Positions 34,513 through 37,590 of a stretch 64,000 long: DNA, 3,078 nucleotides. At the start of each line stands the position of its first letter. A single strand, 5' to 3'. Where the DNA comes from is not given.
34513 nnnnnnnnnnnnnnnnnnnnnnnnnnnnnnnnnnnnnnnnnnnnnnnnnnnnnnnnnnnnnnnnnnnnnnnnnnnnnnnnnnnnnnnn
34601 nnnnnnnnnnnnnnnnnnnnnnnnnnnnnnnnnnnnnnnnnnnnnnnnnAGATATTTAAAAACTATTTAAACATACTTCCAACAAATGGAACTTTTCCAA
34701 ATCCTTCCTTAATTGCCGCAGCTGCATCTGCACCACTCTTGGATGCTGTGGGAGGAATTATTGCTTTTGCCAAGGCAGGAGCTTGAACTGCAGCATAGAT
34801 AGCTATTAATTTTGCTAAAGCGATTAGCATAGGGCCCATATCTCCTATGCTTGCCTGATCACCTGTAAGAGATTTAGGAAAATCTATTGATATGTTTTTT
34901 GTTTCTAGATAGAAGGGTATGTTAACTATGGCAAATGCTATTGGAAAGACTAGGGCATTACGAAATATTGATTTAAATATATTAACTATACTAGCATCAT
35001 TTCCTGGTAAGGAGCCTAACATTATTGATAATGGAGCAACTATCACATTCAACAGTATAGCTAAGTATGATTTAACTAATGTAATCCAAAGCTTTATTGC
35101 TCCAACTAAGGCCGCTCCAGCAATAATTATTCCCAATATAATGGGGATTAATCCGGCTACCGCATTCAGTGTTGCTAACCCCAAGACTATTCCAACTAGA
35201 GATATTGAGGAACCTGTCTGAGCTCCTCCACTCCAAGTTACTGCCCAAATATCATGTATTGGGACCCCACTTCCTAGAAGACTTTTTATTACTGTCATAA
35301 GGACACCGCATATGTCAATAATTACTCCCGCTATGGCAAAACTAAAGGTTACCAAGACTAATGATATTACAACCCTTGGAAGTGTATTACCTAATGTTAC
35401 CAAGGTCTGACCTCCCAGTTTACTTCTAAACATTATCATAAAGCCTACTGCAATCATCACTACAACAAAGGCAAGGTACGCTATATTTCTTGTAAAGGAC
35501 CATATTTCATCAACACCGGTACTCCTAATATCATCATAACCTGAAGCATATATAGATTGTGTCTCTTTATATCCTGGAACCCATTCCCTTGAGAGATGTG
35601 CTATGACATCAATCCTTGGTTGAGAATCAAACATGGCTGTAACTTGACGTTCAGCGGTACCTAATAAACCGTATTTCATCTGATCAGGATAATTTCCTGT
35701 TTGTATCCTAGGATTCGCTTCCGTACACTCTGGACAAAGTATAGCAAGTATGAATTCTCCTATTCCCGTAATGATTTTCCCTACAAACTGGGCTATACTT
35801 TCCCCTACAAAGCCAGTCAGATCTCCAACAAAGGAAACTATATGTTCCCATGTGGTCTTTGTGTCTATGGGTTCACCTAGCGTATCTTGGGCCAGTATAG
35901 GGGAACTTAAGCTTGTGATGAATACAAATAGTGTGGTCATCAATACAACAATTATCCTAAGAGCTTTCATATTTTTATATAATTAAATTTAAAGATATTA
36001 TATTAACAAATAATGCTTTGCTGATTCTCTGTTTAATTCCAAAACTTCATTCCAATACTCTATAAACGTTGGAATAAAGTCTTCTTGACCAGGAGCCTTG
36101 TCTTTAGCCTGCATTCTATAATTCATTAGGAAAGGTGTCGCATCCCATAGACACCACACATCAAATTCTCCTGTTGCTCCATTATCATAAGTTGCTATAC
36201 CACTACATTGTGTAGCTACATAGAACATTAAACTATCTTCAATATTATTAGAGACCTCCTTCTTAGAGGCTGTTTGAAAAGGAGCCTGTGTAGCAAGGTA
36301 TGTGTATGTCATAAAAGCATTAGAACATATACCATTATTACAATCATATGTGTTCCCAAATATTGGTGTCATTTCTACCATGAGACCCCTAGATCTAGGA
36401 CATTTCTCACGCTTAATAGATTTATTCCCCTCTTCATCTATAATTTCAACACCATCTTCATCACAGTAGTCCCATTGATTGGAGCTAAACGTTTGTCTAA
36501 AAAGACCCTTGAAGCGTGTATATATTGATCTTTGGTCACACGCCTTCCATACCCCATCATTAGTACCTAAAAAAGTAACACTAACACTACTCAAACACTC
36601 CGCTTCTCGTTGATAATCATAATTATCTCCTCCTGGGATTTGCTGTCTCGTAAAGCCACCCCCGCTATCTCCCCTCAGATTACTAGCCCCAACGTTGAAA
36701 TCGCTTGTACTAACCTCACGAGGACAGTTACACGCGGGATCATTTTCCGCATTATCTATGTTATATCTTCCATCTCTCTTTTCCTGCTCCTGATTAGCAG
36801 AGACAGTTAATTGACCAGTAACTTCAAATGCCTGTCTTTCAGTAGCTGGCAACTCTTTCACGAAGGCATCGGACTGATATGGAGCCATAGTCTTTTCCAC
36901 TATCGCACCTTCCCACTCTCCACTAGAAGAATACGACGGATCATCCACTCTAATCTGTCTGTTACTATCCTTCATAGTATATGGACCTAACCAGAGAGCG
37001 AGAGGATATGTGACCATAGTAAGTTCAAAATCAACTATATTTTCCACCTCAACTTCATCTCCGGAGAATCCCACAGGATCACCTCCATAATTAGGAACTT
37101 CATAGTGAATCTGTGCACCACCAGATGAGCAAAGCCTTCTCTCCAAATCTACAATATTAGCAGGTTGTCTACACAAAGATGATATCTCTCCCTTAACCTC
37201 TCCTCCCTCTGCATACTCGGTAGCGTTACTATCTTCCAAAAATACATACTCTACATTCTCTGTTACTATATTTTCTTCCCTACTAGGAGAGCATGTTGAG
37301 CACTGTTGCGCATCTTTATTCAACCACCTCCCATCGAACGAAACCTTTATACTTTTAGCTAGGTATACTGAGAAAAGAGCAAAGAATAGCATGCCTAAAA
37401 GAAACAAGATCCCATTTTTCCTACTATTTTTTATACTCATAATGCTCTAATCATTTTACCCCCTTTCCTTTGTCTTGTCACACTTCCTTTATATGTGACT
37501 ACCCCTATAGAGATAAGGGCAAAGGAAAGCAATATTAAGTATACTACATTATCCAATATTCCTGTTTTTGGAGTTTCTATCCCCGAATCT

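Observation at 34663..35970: TrbL/VirB6-like polytopic membrane protein without any T4SS ATPase in the neighbourhood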

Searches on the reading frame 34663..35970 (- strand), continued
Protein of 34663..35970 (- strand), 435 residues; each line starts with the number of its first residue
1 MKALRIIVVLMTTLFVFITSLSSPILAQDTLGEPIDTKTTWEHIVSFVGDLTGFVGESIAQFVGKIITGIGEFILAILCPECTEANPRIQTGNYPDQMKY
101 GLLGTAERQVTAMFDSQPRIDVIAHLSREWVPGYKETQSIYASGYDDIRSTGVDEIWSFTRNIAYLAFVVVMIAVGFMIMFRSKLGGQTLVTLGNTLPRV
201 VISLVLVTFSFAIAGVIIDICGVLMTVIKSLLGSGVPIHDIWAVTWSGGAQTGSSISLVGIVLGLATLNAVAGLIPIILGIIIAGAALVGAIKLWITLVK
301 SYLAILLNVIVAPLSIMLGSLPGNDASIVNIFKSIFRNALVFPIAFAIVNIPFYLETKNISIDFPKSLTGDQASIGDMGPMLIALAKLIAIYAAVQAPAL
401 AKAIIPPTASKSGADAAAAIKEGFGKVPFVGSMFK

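Call 83: search_protein_families(library=pfam, max_evalue=0.01, proteins=[L166:16254-17963:+, L167:14885-16744:+, L157:16213-18159:+, L135:9571-11505:+, L166:9893-11506:+, L167:9647-11254:+, L166:5501-5827:+, L166:17973-20261:+, L166:20258-21262:+, L145:16204-18354:-])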
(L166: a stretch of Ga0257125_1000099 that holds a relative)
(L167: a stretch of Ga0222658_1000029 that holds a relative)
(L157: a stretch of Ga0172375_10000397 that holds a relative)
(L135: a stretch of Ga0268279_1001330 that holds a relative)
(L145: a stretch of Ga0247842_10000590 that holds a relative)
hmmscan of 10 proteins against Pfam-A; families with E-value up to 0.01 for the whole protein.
L166:16254-17963:+ (569 aa): 5 families
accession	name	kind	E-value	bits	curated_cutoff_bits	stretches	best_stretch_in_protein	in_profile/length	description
PF19044.6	P-loop_TraG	-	2.2e-28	99.5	25.8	1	225-531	26-346/413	TraG P-loop domain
PF12846.13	AAA_10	-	3.8e-14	53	27.5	1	227-520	20-319/362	AAA-like domain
PF01935.23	DUF87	-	1.2e-07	32.5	23.2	1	231-340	26-124/220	Helicase HerA, central domain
PF03135.19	CagE_TrbE_VirB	-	0.0006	20.3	21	1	117-173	137-196/204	CagE, TrbE, VirB family, component of type IV transporter system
PF00270.35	DEAD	-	0.01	16.1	26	0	227-266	13-55/167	DEAD/DEAH box helicase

L167:14885-16744:+ (619 aa): 4 families
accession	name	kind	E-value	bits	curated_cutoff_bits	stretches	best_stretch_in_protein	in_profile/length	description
PF19044.6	P-loop_TraG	-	9e-29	100.8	25.8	1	272-576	27-345/413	TraG P-loop domain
PF12846.13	AAA_10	-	2.3e-13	50.4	27.5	1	273-550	20-302/362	AAA-like domain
PF01935.23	DUF87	-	6.6e-08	33.4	23.2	1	277-445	26-176/220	Helicase HerA, central domain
PF03135.19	CagE_TrbE_VirB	-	0.00041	20.8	21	1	152-219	126-196/204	CagE, TrbE, VirB family, component of type IV transporter system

L157:16213-18159:+ (648 aa): 4 families
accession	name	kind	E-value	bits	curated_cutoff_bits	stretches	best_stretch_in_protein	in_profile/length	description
PF19044.6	P-loop_TraG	-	2.6e-30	105.8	25.8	1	291-598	26-347/413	TraG P-loop domain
PF12846.13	AAA_10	-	5.8e-13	49.1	27.5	1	293-559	20-295/362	AAA-like domain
PF01935.23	DUF87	-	1.6e-09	38.6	23.2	1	296-365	25-96/220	Helicase HerA, central domain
PF03135.19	CagE_TrbE_VirB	-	7.3e-05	23.3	21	1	93-239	62-196/204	CagE, TrbE, VirB family, component of type IV transporter system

L135:9571-11505:+ (644 aa): 4 families
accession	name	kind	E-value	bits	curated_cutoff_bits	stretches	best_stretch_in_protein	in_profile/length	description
PF19044.6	P-loop_TraG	-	1.5e-30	106.6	25.8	1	252-562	27-346/413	TraG P-loop domain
PF12846.13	AAA_10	-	3.4e-11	43.2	27.5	1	253-523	20-294/362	AAA-like domain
PF01935.23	DUF87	-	1.5e-09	38.7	23.2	1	259-417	28-171/220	Helicase HerA, central domain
PF03135.19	CagE_TrbE_VirB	-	0.00067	20.1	21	1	145-199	139-196/204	CagE, TrbE, VirB family, component of type IV transporter system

L166:9893-11506:+ (537 aa): 0 families

L167:9647-11254:+ (535 aa): 0 families

L166:5501-5827:+ (108 aa): 2 families
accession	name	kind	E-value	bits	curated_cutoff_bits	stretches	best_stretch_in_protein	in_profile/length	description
PF18895.5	T4SS_pilin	-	2.7e-06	27.8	26.6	1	28-96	4-71/71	Type IV secretion system pilin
PF05987.18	DUF898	-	0.0012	18.4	28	1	2-106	146-251/336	Bacterial protein of unknown function (DUF898)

L166:17973-20261:+ (762 aa): 1 family
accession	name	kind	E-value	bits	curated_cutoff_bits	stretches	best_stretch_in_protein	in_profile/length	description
PF01551.29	Peptidase_M23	-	1.5e-14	54.3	28.7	1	646-733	4-89/96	Peptidase family M23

L166:20258-21262:+ (334 aa): 0 families

L145:16204-18354:- (716 aa): 7 families
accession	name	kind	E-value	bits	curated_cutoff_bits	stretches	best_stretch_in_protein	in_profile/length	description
PF01935.23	DUF87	-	3.2e-09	37.7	23.2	1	324-547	12-203/220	Helicase HerA, central domain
PF10412.15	TrwB_AAD_bind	-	1.9e-08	34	20.5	1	328-625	9-288/387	Type IV secretion-system coupling protein DNA-binding domain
PF12696.13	TraG-D_C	-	1.1e-05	25.8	22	1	585-651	3-75/126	TraM recognition site of TraD and TraG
PF13401.12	AAA_22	-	0.0011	19.7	27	0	333-356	4-27/130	AAA domain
PF12846.13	AAA_10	-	0.0028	17.2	27.5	1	333-482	20-165/362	AAA-like domain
PF01656.29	CbiA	-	0.0036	17.7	25.4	1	341-378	6-43/125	CobQ/CobB/MinD/ParA nucleotide binding domain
PF25199.1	nSTAND_NTPase5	-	0.0051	17.1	34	0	329-385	36-93/145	Novel STAND NTPase 5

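Call 111: search_protein_families(library=phrogs, max_evalue=0.01, proteins=[window:34663-35970:-])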
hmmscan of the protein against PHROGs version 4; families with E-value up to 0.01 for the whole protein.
window:34663-35970:- (435 aa): 0 families

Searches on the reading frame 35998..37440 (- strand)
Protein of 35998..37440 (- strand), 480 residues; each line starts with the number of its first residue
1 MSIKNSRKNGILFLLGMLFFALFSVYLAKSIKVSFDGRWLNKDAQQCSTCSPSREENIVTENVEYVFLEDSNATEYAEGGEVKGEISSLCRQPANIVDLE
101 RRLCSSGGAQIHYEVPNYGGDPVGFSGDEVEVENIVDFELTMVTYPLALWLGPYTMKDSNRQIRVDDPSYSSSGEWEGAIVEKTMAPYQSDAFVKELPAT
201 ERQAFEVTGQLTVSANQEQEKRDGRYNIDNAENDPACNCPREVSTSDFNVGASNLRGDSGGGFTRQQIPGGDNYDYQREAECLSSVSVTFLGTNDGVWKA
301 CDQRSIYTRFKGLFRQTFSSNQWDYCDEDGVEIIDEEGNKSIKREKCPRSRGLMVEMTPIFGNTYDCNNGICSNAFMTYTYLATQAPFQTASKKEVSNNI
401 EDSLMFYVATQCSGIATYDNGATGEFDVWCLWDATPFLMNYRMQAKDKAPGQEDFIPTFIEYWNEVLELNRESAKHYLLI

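Call 5: search_protein_families(library=pfam, max_evalue=0.01, proteins=[window:35998-37440:-])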
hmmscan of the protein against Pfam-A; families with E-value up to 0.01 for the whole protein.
window:35998-37440:- (480 aa): 0 families

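Call 9: search_protein_families(library=ncbifam, max_evalue=1, proteins=[window:35998-37440:-])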
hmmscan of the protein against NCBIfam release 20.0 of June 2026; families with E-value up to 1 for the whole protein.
window:35998-37440:- (480 aa): 0 families

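Call 75: search_solved_structures(query=A6, max_evalue=1)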
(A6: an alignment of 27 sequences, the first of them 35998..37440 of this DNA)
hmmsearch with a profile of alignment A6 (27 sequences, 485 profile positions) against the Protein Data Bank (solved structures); distinct sequences matched with E-value up to 1: 0.

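Call 111: search_protein_families(library=phrogs, max_evalue=0.01, proteins=[window:35998-37440:-])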
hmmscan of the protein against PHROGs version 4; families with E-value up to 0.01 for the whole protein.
window:35998-37440:- (480 aa): 0 families
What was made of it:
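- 35998..37440 (-): g480: signal-anchored, Cys-rich (14 Cys) secreted protein immediately upstream of the target. It is specific to Dojkabacteria-type clusters and its function is unknown. No Pfam, PDB or PHROG hit (calls 5, 75, 111).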
